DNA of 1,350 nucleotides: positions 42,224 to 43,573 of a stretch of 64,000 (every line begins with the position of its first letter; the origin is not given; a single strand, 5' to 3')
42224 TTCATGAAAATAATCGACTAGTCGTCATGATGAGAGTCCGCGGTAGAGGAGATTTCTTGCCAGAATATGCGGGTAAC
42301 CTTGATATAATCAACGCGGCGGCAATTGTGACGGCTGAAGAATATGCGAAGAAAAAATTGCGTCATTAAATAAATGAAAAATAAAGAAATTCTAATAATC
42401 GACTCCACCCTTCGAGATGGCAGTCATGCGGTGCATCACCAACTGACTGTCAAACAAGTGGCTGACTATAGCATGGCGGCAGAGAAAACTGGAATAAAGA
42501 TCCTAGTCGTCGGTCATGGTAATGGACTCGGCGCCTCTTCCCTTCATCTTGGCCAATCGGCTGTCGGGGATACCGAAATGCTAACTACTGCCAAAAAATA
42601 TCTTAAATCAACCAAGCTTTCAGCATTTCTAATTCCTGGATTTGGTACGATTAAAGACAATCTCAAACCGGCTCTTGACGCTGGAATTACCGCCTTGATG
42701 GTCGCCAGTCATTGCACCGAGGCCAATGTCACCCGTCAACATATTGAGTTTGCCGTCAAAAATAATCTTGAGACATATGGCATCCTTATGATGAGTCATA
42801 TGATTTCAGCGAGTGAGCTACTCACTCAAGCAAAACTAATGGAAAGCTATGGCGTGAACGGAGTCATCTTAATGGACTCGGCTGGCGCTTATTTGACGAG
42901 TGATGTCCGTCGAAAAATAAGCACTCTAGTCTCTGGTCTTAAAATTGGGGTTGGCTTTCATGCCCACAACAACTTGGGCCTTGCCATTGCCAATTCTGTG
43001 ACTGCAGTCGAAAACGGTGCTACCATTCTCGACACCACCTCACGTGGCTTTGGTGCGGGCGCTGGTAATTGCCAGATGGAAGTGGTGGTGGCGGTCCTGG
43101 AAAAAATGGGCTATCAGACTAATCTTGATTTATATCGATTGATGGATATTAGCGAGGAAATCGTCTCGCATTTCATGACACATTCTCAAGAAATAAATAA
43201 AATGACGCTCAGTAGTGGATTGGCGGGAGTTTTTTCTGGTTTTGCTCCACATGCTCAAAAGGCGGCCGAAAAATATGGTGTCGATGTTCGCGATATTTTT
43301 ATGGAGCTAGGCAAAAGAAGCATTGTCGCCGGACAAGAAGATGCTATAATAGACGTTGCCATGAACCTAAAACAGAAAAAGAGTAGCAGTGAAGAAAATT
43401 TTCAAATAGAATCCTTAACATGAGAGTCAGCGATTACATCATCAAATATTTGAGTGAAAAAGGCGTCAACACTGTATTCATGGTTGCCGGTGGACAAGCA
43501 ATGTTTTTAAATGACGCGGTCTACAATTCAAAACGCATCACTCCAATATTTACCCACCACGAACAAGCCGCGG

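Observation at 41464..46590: DmpF/DmpG-like dehydrogenase-aldolase pair, an ALS/YerE-like ThDP enzyme and an aminotransferase embedded in a glycan locus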

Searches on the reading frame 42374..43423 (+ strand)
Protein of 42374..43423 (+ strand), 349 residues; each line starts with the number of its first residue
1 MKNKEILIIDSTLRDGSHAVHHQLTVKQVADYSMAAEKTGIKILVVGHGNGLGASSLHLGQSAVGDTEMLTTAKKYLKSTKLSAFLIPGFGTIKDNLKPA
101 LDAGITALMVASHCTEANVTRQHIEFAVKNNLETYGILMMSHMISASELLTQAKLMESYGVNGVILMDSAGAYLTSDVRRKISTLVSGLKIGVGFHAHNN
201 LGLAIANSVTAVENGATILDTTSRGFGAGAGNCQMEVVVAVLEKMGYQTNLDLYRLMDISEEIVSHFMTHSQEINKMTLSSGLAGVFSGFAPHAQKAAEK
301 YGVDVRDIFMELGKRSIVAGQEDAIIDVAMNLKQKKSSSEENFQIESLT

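Call 3: search_protein_families(library=pfam, proteins=[window:42374-43423:+])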
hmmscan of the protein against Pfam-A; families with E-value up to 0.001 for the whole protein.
window:42374-43423:+ (349 aa): 2 families
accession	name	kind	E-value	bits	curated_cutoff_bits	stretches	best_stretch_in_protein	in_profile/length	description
PF00682.25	HMGL-like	-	6e-39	134.5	29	1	6-261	2-258/260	HMGL-like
PF07836.16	DmpG_comm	-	1.5e-27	95.3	27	1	273-334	2-63/63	DmpG-like communication domain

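Call 4: search_protein_families(library=ncbifam, proteins=[window:42374-43423:+])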
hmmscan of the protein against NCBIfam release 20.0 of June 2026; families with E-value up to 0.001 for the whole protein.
window:42374-43423:+ (349 aa): 27 families (the best 25 are shown)
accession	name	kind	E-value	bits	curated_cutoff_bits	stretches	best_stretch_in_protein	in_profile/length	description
NF006049.0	PRK08195.1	subfamily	9.4e-132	439.2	229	1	2-339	4-342/344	4-hyroxy-2-oxovalerate/4-hydroxy-2-oxopentanoic acid aldolase,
TIGR03217.1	4OH_2_O_val_ald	equivalog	1.1e-119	399.5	286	1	4-335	1-333/334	4-hydroxy-2-oxovalerate aldolase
NF002085.0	PRK00915.1-2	subfamily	8.2e-22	77.6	517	1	153-266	160-273/504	2-isopropylmalate synthase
TIGR02660.1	nifV_homocitr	equivalog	5.4e-21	75.3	462.9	1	6-264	2-260/365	homocitrate synthase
TIGR02090.1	LEU1_arch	subfamily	3.2e-20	72.6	484.75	1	152-279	146-273/363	isopropylmalate/citramalate/homocitrate synthases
TIGR02146.1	LysS_fung_arch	equivalog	3.7e-20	72.4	413.55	1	145-261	137-254/344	homocitrate synthase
NF002084.0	PRK00915.1-1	equivalog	1.8e-18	66.4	748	2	191-281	197-290/523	2-isopropylmalate synthase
TIGR00973.1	leuA_bact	equivalog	9.2e-18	64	598.7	1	190-278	193-284/494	2-isopropylmalate synthase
NF002086.0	PRK00915.1-3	equivalog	9.5e-17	60.6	532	1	160-273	164-284/516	2-isopropylmalate synthase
NF006761.0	PRK09282.1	domain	1.3e-16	60.2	402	1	140-266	147-273/591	pyruvate carboxylase subunit B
NF041069.1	IPMS_Sufob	equivalog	5.5e-16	58.8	600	1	160-265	155-261/371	isopropylmalate synthase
NF002087.0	PRK00915.1-4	equivalog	1.8e-14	53.2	729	1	187-277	195-288/516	2-isopropylmalate synthase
NF002088.0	PRK00915.1-5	equivalog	8.7e-14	50.9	697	1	190-276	195-284/514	2-isopropylmalate synthase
NF010644.0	PRK14041.1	equivalog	1.1e-12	47.4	734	1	7-268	4-274/467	pyruvate carboxylase subunit B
TIGR00977.1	citramal_synth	equivalog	1.7e-12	46.4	450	1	155-268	162-278/526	citramalate synthase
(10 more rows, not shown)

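Call 33: search_solved_structures(query=window:42374-43423:+, max_evalue=1e-20, show_alignments=2)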
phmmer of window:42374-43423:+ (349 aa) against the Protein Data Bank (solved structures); distinct sequences matched with E-value up to 1e-20: 4.
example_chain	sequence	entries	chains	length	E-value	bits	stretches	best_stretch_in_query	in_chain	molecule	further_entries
8ih7_A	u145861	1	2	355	1.5e-82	280.9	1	4-333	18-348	4-hydroxy-2-oxovalerate aldolase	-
1nvm_A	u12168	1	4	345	2.9e-82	279.9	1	3-333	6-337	4-hydroxy-2-oxovalerate aldolase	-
4lrs_A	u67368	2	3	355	2.4e-77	263.8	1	6-336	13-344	4-hydroxy-2-oxovalerate aldolase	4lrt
4jn6_A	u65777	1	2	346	4.3e-75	256.4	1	6-338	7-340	4-hydroxy-2-oxovalerate aldolase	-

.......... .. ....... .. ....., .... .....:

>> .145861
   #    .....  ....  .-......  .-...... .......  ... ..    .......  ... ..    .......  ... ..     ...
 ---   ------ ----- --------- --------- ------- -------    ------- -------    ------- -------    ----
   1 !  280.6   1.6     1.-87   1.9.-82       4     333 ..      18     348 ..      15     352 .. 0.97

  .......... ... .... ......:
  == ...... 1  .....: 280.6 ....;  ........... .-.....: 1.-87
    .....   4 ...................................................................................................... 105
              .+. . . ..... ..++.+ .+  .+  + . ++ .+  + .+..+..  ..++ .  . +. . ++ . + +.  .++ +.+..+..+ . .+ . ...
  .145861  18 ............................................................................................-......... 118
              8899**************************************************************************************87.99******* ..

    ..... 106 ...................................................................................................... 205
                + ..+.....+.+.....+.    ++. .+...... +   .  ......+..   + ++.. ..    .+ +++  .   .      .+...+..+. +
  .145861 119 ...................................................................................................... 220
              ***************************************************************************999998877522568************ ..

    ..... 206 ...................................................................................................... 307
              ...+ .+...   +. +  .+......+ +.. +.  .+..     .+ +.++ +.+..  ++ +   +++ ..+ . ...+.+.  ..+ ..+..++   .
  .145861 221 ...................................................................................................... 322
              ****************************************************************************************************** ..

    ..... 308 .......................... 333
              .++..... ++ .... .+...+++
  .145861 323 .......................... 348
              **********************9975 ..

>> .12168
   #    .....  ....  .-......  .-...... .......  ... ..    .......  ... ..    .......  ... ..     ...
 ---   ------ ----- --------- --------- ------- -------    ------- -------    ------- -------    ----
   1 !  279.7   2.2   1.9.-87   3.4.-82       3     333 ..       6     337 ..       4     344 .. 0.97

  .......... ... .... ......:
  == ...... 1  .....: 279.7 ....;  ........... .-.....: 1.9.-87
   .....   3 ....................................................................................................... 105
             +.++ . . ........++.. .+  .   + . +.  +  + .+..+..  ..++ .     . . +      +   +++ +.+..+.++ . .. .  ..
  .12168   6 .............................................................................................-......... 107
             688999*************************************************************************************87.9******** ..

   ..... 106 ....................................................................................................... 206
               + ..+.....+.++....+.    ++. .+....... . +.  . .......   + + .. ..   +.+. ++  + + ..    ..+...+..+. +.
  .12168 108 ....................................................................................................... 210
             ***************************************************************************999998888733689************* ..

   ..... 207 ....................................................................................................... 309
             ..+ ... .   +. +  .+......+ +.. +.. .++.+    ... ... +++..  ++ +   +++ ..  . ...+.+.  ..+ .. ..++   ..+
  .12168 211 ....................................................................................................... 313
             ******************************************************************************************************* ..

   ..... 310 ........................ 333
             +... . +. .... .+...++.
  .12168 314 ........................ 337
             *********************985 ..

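Call 71: search_solved_structures(query=window:42374-43423:+, max_evalue=1e-20, show_alignments=4)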
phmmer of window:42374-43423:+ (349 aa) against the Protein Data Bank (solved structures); distinct sequences matched with E-value up to 1e-20: 4.
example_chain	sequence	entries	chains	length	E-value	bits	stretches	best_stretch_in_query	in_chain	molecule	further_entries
8ih7_A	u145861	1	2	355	1.5e-82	280.9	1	4-333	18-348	4-hydroxy-2-oxovalerate aldolase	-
1nvm_A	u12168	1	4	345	2.9e-82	279.9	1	3-333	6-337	4-hydroxy-2-oxovalerate aldolase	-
4lrs_A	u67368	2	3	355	2.4e-77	263.8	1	6-336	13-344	4-hydroxy-2-oxovalerate aldolase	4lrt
4jn6_A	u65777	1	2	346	4.3e-75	256.4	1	6-338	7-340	4-hydroxy-2-oxovalerate aldolase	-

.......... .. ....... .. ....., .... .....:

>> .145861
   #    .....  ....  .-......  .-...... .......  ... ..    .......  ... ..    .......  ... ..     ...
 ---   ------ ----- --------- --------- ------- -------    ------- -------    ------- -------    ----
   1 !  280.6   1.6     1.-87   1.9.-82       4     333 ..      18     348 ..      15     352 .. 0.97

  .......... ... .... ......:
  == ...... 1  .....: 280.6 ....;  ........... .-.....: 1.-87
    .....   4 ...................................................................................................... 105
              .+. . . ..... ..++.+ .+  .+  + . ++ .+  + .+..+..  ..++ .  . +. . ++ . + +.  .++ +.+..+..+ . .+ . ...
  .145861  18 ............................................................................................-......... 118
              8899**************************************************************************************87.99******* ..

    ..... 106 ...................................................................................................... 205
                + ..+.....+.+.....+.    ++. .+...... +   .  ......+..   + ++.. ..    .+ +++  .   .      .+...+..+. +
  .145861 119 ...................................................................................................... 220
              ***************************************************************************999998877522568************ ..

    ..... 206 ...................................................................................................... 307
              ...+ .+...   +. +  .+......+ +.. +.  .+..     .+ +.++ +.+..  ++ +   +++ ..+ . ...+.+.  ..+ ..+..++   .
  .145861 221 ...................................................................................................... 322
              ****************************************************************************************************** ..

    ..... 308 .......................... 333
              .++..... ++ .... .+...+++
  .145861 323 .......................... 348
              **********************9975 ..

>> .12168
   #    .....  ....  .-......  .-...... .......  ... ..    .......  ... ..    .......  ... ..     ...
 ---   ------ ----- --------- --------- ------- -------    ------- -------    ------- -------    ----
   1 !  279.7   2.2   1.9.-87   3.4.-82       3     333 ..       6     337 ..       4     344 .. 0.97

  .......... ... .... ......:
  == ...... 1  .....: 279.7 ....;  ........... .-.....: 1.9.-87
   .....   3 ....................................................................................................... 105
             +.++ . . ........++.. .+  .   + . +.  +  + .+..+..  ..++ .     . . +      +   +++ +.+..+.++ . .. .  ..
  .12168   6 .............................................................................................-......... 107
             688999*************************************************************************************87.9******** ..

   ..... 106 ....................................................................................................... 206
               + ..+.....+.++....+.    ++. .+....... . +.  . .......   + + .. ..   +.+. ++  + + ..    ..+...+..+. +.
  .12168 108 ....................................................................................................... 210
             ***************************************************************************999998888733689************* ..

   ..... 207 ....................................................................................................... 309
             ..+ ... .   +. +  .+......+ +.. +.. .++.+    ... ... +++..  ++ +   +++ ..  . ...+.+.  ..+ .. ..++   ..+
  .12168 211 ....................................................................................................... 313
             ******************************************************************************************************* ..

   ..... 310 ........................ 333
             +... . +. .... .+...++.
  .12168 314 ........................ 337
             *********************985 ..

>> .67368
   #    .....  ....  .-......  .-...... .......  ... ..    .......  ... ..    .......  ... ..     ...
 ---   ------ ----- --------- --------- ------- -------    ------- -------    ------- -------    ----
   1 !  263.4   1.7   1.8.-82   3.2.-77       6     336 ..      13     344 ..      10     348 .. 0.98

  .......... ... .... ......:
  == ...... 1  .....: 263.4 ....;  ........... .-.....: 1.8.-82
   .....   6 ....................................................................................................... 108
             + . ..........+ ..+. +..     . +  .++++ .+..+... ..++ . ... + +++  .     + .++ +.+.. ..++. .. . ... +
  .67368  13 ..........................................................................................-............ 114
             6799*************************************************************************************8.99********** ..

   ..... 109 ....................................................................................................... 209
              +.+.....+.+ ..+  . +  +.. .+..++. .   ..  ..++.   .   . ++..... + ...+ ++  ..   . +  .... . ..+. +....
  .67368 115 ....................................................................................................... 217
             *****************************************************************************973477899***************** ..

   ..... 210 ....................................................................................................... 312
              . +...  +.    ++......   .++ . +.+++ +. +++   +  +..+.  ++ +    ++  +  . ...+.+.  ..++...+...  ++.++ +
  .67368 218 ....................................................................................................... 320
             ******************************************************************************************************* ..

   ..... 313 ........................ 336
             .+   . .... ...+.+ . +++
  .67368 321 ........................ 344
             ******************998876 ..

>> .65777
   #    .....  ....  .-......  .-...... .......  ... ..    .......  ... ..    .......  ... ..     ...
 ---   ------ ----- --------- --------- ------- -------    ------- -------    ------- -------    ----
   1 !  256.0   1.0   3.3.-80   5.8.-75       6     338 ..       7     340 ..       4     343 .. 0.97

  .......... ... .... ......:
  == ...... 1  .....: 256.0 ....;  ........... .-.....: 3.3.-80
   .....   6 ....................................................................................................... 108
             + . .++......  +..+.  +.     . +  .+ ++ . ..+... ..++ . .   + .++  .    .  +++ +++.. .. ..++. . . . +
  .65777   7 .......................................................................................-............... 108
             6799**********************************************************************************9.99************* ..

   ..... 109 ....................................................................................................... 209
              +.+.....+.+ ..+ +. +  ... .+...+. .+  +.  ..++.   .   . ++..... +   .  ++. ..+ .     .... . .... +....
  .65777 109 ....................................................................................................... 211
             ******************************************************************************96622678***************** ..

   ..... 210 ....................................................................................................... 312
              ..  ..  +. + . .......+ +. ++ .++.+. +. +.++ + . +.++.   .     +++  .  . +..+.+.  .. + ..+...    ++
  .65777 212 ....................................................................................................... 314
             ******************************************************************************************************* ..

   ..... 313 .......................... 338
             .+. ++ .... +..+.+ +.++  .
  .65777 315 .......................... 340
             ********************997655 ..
